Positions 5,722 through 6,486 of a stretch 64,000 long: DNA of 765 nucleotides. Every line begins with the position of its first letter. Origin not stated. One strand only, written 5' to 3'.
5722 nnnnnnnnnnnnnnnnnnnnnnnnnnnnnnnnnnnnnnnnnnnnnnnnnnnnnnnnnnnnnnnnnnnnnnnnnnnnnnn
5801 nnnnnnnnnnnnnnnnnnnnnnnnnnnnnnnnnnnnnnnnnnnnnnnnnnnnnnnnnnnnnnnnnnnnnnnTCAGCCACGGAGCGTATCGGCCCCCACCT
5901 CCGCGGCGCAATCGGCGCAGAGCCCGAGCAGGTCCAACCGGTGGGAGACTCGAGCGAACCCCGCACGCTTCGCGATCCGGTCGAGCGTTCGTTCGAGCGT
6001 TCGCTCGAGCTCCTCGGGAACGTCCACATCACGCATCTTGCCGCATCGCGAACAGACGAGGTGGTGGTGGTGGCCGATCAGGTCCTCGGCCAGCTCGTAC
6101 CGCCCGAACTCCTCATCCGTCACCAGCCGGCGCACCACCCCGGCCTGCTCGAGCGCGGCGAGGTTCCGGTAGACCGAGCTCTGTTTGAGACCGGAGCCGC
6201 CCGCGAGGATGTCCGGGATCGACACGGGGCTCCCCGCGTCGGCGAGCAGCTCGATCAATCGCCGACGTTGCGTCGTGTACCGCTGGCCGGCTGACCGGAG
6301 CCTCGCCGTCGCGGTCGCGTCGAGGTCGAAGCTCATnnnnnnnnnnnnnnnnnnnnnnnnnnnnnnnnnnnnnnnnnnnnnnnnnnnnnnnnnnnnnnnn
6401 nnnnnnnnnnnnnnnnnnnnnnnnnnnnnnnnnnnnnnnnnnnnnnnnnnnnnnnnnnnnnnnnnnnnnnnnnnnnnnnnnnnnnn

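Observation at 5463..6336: Fur-family metalloregulator translationally coupled to a His-motif lipoprotein inside a glycosyltransferase operon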

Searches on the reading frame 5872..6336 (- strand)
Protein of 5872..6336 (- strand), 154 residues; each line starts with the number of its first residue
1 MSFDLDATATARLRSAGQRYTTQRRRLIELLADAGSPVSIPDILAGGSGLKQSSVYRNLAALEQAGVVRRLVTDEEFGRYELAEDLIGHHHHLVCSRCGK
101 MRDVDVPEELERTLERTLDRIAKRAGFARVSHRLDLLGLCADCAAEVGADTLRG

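Call 5: search_protein_families(library=pfam, proteins=[window:5872-6336:-], max_evalue=0.01)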
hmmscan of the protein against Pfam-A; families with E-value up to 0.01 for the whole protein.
window:5872-6336:- (154 aa): 4 families
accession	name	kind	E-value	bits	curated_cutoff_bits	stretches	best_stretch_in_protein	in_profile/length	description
PF01475.25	FUR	-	4.5e-18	66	23.1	1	16-136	2-120/121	Ferric uptake regulator family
PF09339.16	HTH_IclR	-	5e-06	26.6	22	1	26-70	7-50/52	IclR helix-turn-helix domain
PF12840.13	HTH_20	-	0.00036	20.9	27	1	24-69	6-49/51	Helix-turn-helix domain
PF25212.1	HVO_A0114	-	0.0032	17.6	27.6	1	20-70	20-68/84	HVO_A0114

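Call 6: search_protein_families(library=ncbifam, proteins=[window:5872-6336:-], max_evalue=0.01)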
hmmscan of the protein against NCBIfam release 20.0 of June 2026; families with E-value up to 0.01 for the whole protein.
window:5872-6336:- (154 aa): 11 families
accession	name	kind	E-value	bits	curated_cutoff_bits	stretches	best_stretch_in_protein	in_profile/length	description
NF051892.1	TransRegFurBacil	equivalog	3.9e-16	59.4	220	1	12-146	11-146/149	ferric iron uptake transcriptional regulator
NF051891.1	TransRegFurHelico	equivalog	2.8e-14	53.2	200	1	13-145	18-147/148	ferric iron uptake transcriptional regulator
NF006999.0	PRK09462.1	equivalog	5.5e-11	42.3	146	1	11-144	6-137/148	ferric iron uptake transcriptional regulator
NF008646.0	PRK11639.1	equivalog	3.8e-09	36.5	167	1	15-144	19-147/171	zinc uptake transcriptional repressor Zur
NF052545.1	TransRegPerRClab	equivalog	1.1e-08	35.1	180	1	53-145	52-136/138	transcriptional regulator PerR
NF047406.1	TransRegPerRTherm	equivalog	1.4e-07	31.8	200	1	53-145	43-127/130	manganese-dependent transcriptional regulator PerR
NF045678.1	TransRegIrrA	equivalog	4.2e-06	26.7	150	1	8-106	8-108/138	iron response transcriptional regulator IrrA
NF045677.1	FeRespRegIrr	equivalog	0.0002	21.5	170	1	11-105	2-98/127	Fur family transcriptional regulator Irr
NF008601.2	PRK11569.1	equivalog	0.0011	18.1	380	1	13-72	20-79/276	glyoxylate bypass operon transcriptional repressor IclR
NF047462.1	FUR_perox_PerRA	exception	0.0021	18.5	200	1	51-119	54-119/142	peroxide-responsive transcriptional repressor PerRA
NF033788.1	HTH_metalloreg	subfamily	0.0022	17.8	55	1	23-70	12-57/77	metalloregulator ArsR/SmtB family transcription factor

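Call 7: find_homologous_proteins(query=window:5872-6336:-)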
Query window:5872-6336:- (154 aa): 2793 proteins with E <= 0.001 among 3086 candidates; the best 120 are listed.
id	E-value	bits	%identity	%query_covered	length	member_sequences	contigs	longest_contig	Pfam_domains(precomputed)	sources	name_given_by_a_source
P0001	8.3e-92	323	100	99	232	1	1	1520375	PF01475.26,PF09339.17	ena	-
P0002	2.4e-91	321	98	100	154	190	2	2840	PF01475.26,PF09339.17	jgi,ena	-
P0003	1.9e-89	315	97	100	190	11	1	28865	PF01475.26,PF09339.17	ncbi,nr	ncbi:MAG: transcriptional repressor [Actinobacteria bacterium]|nr:MAG: transcriptional repressor [Ac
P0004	1.9e-82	293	100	90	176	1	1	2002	PF01475.26,PF09339.17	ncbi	-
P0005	4.4e-79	282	92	100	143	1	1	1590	PF01475.26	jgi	jgi:Fur family ferric uptake transcriptional regulator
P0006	1.6e-77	277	100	85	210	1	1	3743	PF01475.26,PF09339.17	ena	-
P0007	8.7e-74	264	83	96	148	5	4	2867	PF01475.26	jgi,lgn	-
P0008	1.0e-72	261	83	96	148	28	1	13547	PF01475.26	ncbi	-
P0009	1.2e-72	261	83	96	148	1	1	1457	PF01475.26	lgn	-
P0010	1.5e-72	260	83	96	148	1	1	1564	PF01475.26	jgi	-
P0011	1.8e-72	260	84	94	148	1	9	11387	PF01475.26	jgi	jgi:Fur family ferric uptake transcriptional regulator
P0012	4.4e-72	259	83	96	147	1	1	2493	PF01475.26,PF09339.17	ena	-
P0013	5.2e-72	259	84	94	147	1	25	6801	PF01475.26,PF09339.17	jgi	jgi:Fe2+ or Zn2+ uptake regulation protein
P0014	5.6e-72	259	82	96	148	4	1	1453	PF01475.26,PF09339.17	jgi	jgi:Fur family transcriptional regulator, ferric uptake regulator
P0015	5.7e-71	255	83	94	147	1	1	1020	PF01475.26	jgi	jgi:Fur family transcriptional regulator, ferric uptake regulator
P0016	1.0e-70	254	82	94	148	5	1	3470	PF25212.3,PF01475.26,PF09339.17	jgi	jgi:Fe2+ or Zn2+ uptake regulation protein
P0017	2.2e-70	253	80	96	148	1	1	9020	PF25212.3,PF01475.26,PF09339.17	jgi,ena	-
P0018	5.5e-70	252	80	96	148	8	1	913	PF01475.26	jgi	jgi:Fur family transcriptional regulator, ferric uptake regulator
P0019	6.0e-70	252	80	96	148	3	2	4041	PF12840.14,PF01475.26,PF09339.17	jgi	jgi:Fur family transcriptional regulator, ferric uptake regulator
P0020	9.7e-70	251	85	89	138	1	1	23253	PF01475.26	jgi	jgi:Fe2+ or Zn2+ uptake regulation protein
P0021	1.3e-69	251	82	92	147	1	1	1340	PF01475.26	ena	-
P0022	1.7e-69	251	80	94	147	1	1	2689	PF12840.14,PF01475.26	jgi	-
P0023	2.6e-69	250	80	94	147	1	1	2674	PF12840.14,PF01475.26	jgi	jgi:Fur family ferric uptake transcriptional regulator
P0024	3.9e-69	249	80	96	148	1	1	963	PF01475.26,PF09339.17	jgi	jgi:Fur family transcriptional regulator, ferric uptake regulator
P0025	7.5e-69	248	81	94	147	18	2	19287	PF12840.14,PF01475.26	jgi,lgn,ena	-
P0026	8.6e-69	248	78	96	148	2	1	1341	PF01475.26,PF09339.17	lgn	-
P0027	8.9e-69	248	79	96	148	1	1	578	PF01475.26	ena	-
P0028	9.2e-69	248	81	94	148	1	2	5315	PF01475.26,PF09339.17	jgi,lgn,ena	-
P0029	1.5e-68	247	80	95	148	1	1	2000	PF01475.26,PF09339.17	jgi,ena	jgi:Fe2+ or Zn2+ uptake regulation protein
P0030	1.9e-68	247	79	94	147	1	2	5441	PF12840.14,PF01475.26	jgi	jgi:Fe2+ or Zn2+ uptake regulation protein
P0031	2.0e-68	247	82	92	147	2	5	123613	PF01475.26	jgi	jgi:Fur family ferric uptake transcriptional regulator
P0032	2.1e-68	247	82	92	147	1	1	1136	PF01475.26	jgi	-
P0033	3.2e-68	246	79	94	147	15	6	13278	PF12840.14,PF01475.26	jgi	jgi:Fe2+ or Zn2+ uptake regulation protein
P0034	7.9e-68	245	78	96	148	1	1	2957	PF01475.26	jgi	jgi:Fur family ferric uptake transcriptional regulator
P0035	1.1e-67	245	78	94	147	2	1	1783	PF01475.26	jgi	jgi:Fur family ferric uptake transcriptional regulator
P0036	1.4e-67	244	78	94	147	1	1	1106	PF12840.14,PF01475.26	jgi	-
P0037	2.2e-67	244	78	94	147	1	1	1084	PF12840.14,PF01475.26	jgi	jgi:Fur family transcriptional regulator, ferric uptake regulator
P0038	2.7e-67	243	78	94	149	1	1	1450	PF01475.26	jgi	jgi:Fur family ferric uptake transcriptional regulator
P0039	4.9e-67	243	79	92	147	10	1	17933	PF01475.26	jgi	jgi:Fur family transcriptional regulator, ferric uptake regulator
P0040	5.0e-66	239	77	94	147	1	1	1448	PF01475.26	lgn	-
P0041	6.8e-66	239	77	94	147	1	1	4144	PF01475.26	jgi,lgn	jgi:Fur family ferric uptake transcriptional regulator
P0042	1.5e-65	238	76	94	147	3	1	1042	PF12840.14,PF01475.26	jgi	jgi:Fur family transcriptional regulator, ferric uptake regulator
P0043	1.5e-65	238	74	94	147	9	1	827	PF01475.26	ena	-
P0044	1.5e-65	238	78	94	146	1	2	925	PF12840.14,PF01475.26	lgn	-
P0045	1.6e-65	238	77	94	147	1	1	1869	PF01475.26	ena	-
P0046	1.7e-65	238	77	94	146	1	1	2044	PF12840.14,PF01475.26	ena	-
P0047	1.9e-65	237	77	94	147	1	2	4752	PF12840.14,PF01475.26,PF09339.17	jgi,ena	-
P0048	1.9e-65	237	78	94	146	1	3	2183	PF12840.14,PF01475.26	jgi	jgi:Fur family ferric uptake transcriptional regulator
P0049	1.9e-65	237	75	94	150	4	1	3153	PF01475.26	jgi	jgi:Fur family ferric uptake transcriptional regulator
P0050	3.0e-65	237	76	94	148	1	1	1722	PF12840.14,PF01475.26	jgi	-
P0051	3.3e-65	237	75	94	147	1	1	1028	PF12840.14,PF01475.26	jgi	jgi:Fur family ferric uptake transcriptional regulator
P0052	4.3e-65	236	77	94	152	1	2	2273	PF01475.26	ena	-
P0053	6.2e-65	236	76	94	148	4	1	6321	PF01475.26,PF09339.17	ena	-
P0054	1.6e-64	234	74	94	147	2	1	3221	PF12840.14,PF01475.26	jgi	jgi:Fur family transcriptional regulator, ferric uptake regulator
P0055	2.2e-64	234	75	94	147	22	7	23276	PF12840.14,PF01475.26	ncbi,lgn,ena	-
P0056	2.7e-64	234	76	94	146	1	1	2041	PF01475.26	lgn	-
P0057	2.9e-64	234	74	94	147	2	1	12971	PF01475.26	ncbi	ncbi:MAG: Fur family transcriptional regulator [Actinomycetota bacterium]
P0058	2.9e-64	234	75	95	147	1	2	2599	PF12840.14,PF01475.26,PF09339.17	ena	-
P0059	2.9e-64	234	76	94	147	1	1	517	PF01475.26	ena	-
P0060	3.2e-64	233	73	96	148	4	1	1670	PF12840.14,PF01475.26,PF09339.17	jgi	-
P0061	3.3e-64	233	75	94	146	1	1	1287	PF12840.14,PF01475.26,PF09339.17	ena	-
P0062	4.5e-64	233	76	94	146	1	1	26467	PF12840.14,PF01475.26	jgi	-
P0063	4.8e-64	233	74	94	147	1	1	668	PF12840.14,PF01475.26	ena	-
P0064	4.8e-64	233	76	94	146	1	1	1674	PF01475.26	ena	-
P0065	5.8e-64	233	76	94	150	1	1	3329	PF12840.14,PF01022.27,PF01475.26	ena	-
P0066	1.5e-63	231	75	94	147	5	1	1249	PF12840.14,PF01475.26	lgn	-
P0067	2.3e-63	231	76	94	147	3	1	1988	PF12840.14,PF01475.26,PF09339.17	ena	-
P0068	2.7e-63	230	76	94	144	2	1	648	PF01475.26,PF09339.17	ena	-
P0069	2.8e-63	230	75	95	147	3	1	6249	PF12840.14,PF01475.26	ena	-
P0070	3.2e-63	230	74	94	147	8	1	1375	PF01475.26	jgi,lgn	jgi:Fur family ferric uptake transcriptional regulator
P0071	6.0e-63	229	71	94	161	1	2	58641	PF01475.26,PF09339.17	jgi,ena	jgi:Fe2+ or Zn2+ uptake regulation protein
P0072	6.2e-63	229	75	95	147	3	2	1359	PF01475.26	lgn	-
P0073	6.5e-63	229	74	94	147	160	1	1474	PF12840.14,PF01475.26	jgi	jgi:Fur family ferric uptake transcriptional regulator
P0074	9.7e-63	229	73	92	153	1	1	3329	PF01475.26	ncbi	ncbi:MAG TPA: Fur family transcriptional regulator [Actinomycetota bacterium]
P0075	1.3e-62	228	75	94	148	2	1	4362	PF12840.14,PF01475.26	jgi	jgi:Fe2+ or Zn2+ uptake regulation protein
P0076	1.4e-62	228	74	94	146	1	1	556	PF01475.26,PF09339.17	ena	-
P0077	1.5e-62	228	73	94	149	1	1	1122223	PF12840.14,PF01475.26,PF09339.17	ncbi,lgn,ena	-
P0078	1.6e-62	228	76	94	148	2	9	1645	PF25212.3,PF01475.26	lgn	-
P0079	2.4e-62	227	74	94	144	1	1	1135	PF12840.14,PF01475.26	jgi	-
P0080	2.5e-62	227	73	94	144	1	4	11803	PF01475.26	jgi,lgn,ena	jgi:Fe2+ or Zn2+ uptake regulation protein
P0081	5.2e-62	226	74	94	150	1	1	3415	PF01475.26,PF09339.17,PF25213.2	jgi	jgi:Fe2+ or Zn2+ uptake regulation protein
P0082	9.7e-62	225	70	90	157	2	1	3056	PF01475.26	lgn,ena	-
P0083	9.9e-62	225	70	94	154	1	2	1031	PF01475.26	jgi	jgi:Fur family transcriptional regulator, ferric uptake regulator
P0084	2.0e-61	224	73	94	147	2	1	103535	PF01475.26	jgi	jgi:Fur family transcriptional regulator, ferric uptake regulator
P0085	3.1e-61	224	72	94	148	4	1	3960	PF12840.14,PF01475.26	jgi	jgi:Fur family ferric uptake transcriptional regulator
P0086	3.5e-61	224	70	94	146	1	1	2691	PF01475.26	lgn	-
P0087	4.5e-61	223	72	92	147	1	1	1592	PF01475.26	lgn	-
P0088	5.5e-61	223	72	92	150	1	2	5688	PF01475.26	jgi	jgi:Fur family transcriptional regulator, ferric uptake regulator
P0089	9.1e-61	222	75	92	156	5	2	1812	PF01475.26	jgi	-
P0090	1.3e-60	222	71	96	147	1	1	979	PF12840.14,PF25212.3,PF01022.27,PF01475.26,PF12802.14,PF25213.2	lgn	-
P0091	1.3e-60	222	72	94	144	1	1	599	PF12840.14,PF01475.26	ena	-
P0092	1.5e-60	221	72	94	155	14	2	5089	PF01475.26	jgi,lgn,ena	-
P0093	1.5e-60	221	69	97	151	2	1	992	PF01475.26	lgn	-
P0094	1.7e-60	221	70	94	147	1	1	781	PF01475.26,PF09339.17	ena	-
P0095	1.7e-60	221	70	94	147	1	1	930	PF01475.26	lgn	-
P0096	1.8e-60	221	72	94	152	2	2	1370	PF12840.14,PF01475.26,PF09339.17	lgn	-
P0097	1.8e-60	221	72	94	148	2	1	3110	PF12840.14,PF01475.26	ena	-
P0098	2.0e-60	221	72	94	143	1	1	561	PF12840.14,PF25212.3,PF01475.26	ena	-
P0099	2.1e-60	221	74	90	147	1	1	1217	PF01475.26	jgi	jgi:Fur family transcriptional regulator, ferric uptake regulator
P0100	2.8e-60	221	72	94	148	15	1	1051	PF12840.14,PF01475.26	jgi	-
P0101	3.4e-60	220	71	94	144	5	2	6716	PF12840.14,PF01475.26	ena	-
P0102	3.5e-60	220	70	94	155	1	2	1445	PF01475.26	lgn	-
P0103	5.1e-60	220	70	94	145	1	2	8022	PF12840.14,PF01475.26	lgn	-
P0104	6.9e-60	219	72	90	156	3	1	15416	PF12840.14,PF01475.26,PF09339.17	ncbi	-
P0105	8.1e-60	219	69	94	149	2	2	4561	PF01475.26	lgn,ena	-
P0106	8.4e-60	219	69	94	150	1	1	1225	PF01475.26,PF09339.17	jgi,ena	jgi:Fur family ferric uptake transcriptional regulator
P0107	8.6e-60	219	70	92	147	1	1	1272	PF12840.14,PF01475.26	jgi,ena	-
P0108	8.8e-60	219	69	94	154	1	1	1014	PF01475.26,PF09339.17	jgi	jgi:Fe2+ or Zn2+ uptake regulation protein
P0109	9.4e-60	219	72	94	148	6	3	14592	PF01475.26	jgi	jgi:Fe2+ or Zn2+ uptake regulation protein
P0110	1.1e-59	219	71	91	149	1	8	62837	PF01475.26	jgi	jgi:Fur family ferric uptake transcriptional regulator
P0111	1.2e-59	219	72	94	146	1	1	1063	PF12840.14,PF01475.26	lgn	-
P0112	1.2e-59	219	66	98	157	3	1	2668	PF01475.26,PF09339.17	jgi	jgi:Fur family transcriptional regulator, ferric uptake regulator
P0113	1.3e-59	218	97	69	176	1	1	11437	PF01475.26,PF09339.17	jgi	-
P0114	1.8e-59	218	74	89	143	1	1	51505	PF12840.14,PF25212.3,PF01475.26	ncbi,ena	-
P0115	2.1e-59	218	71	92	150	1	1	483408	PF01475.26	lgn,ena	-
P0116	2.1e-59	218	72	89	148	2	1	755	PF01475.26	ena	-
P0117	2.3e-59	218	69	88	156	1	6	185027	PF12840.14,PF01475.26,PF09339.17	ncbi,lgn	-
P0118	2.5e-59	218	70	94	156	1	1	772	PF12840.14,PF01475.26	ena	-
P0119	2.7e-59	217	67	96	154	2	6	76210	PF01475.26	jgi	jgi:Fe2+ or Zn2+ uptake regulation protein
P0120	3.1e-59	217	70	91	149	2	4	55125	PF01475.26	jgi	jgi:Fe2+ or Zn2+ uptake regulation protein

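Call 9: find_encoding_contigs(protein=P0077, flank=8000, max_places=3)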
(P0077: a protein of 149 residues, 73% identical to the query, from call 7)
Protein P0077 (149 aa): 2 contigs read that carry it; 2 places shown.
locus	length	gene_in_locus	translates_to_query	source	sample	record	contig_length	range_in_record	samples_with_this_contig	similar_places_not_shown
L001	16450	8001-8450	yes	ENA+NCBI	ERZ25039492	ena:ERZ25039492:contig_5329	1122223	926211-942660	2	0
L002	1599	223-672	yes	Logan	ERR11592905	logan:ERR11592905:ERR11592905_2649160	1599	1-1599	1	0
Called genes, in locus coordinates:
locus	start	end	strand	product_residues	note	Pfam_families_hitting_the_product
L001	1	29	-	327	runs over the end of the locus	PF00657:Lipase_GDSL, PF04311:DUF459, PF13472:Lipase_GDSL_2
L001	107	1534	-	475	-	PF03062:MBOAT, PF13813:MBOAT_2 (weak)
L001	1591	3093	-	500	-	PF01186:Lysyl_oxidase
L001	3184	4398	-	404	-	PF04542:Sigma70_r2, PF08281:Sigma70_r4_2, PF20239:DUF6596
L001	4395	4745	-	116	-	PF03795:YCII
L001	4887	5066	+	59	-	-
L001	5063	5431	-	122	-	PF00571:CBS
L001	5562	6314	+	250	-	PF00730:HhH-GPD, PF00633:HHH (faint)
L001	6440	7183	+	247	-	PF00005:ABC_tran, PF13304:AAA_21 (weak)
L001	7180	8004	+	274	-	PF00950:ABC-3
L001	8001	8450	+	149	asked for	PF01475:FUR, PF12840:HTH_20 (faint), PF09339:HTH_IclR (faint)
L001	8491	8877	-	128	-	-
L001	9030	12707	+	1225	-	PF07690:MFS_1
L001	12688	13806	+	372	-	PF09594:GT87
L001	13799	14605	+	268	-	PF00561:Abhydrolase_1, PF12146:Hydrolase_4 (weak), PF12697:Abhydrolase_6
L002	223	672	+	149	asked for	PF01475:FUR, PF12840:HTH_20 (faint), PF09339:HTH_IclR (faint)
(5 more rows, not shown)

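Call 10: find_encoding_contigs(protein=P0031, flank=8000, max_places=3)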
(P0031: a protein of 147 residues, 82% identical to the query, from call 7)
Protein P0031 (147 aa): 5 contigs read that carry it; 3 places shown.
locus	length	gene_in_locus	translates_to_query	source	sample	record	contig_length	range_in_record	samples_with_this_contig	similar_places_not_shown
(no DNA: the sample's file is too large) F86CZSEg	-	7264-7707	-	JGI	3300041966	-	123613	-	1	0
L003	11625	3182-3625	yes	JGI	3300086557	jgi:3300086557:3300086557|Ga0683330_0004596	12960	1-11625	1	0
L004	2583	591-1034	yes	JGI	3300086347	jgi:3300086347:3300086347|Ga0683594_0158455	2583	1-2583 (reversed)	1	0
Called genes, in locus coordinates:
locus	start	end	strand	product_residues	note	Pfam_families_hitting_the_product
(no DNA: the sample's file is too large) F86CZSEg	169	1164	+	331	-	PF07021:MetW (weak), PF13489:Methyltransf_23, PF08241:Methyltransf_11, PF08242:Methyltransf_12, PF13649:Methyltransf_25, PF13847:Methyltransf_31 (faint)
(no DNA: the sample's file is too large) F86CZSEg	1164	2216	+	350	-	PF13439:Glyco_transf_4 (faint), PF13579:Glyco_trans_4_4 (faint), PF00534:Glycos_transf_1, PF13692:Glyco_trans_1_4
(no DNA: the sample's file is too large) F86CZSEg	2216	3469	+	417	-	PF13439:Glyco_transf_4 (faint), PF00534:Glycos_transf_1, PF13692:Glyco_trans_1_4, PF13524:Glyco_trans_1_2 (weak)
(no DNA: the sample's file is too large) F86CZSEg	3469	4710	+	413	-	PF01839:FG-GAP (faint), PF13517:FG-GAP_3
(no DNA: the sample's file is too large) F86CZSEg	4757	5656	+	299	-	PF01297:ZnuA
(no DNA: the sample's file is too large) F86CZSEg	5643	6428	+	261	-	PF00005:ABC_tran, PF02463:SMC_N (faint), PF13304:AAA_21 (weak)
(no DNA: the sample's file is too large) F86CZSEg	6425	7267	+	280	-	PF00950:ABC-3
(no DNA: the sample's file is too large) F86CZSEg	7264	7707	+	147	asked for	PF01475:FUR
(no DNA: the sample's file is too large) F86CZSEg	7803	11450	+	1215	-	PF07690:MFS_1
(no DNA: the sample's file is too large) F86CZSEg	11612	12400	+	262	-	PF00561:Abhydrolase_1, PF12146:Hydrolase_4 (weak), PF12697:Abhydrolase_6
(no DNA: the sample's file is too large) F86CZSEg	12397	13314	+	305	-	PF00892:EamA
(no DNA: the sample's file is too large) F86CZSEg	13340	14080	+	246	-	PF01411:tRNA-synt_2c, PF07973:tRNA_SAD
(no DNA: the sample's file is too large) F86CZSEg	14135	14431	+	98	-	PF14026:SCO4226-like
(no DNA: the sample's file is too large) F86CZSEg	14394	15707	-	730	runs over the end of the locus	PF12773:DZR, PF13240:Zn_Ribbon_1 (weak), PF13248:Zn_ribbon_3 (faint), PF13240:Zn_Ribbon_1 (weak), PF00211:Guanylate_cyc, PF13191:AAA_16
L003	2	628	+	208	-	?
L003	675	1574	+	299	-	PF01297:ZnuA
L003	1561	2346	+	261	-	PF00005:ABC_tran, PF02463:SMC_N (faint), PF13304:AAA_21 (weak)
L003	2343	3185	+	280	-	PF00950:ABC-3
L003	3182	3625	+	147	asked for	PF01475:FUR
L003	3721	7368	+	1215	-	PF07690:MFS_1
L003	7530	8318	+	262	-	PF00561:Abhydrolase_1, PF12146:Hydrolase_4 (weak), PF12697:Abhydrolase_6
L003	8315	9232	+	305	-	PF00892:EamA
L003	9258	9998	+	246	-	PF01411:tRNA-synt_2c, PF07973:tRNA_SAD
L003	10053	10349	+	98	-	PF14026:SCO4226-like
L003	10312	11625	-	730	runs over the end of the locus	PF12773:DZR, PF13240:Zn_Ribbon_1 (weak), PF13248:Zn_ribbon_3 (faint), PF13240:Zn_Ribbon_1 (weak), PF00211:Guanylate_cyc, PF13191:AAA_16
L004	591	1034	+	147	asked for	PF01475:FUR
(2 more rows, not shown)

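Call 11: find_encoding_contigs(protein=P0115, flank=8000, max_places=3)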
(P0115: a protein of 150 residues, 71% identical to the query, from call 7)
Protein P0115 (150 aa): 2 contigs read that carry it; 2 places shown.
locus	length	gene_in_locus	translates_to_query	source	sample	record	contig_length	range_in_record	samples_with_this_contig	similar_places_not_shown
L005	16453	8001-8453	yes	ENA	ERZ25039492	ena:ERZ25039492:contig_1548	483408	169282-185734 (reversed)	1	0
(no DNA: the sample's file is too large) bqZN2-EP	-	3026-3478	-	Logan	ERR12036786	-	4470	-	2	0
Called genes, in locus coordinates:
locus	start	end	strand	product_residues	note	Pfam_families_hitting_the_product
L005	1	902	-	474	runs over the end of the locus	PF03062:MBOAT, PF13813:MBOAT_2 (weak)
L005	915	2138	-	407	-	PF04542:Sigma70_r2, PF08281:Sigma70_r4_2, PF20239:DUF6596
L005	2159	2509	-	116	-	PF03795:YCII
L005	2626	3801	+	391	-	PF02771:Acyl-CoA_dh_N, PF02770:Acyl-CoA_dh_M, PF00441:Acyl-CoA_dh_1, PF08028:Acyl-CoA_dh_2 (weak)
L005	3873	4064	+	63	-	-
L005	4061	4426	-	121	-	PF00571:CBS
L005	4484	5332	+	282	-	PF00730:HhH-GPD, PF00633:HHH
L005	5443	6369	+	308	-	PF01297:ZnuA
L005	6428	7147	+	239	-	PF00005:ABC_tran, PF13191:AAA_16 (faint), PF13304:AAA_21 (weak)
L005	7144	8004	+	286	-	PF00950:ABC-3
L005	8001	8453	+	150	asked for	PF01475:FUR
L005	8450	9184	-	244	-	PF21537:DUF1980_C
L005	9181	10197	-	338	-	PF03773:ArsP_1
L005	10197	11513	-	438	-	-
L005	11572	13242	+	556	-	PF01663:Phosphodiest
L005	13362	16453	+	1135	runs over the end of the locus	PF07690:MFS_1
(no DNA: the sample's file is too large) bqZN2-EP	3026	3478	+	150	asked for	PF01475:FUR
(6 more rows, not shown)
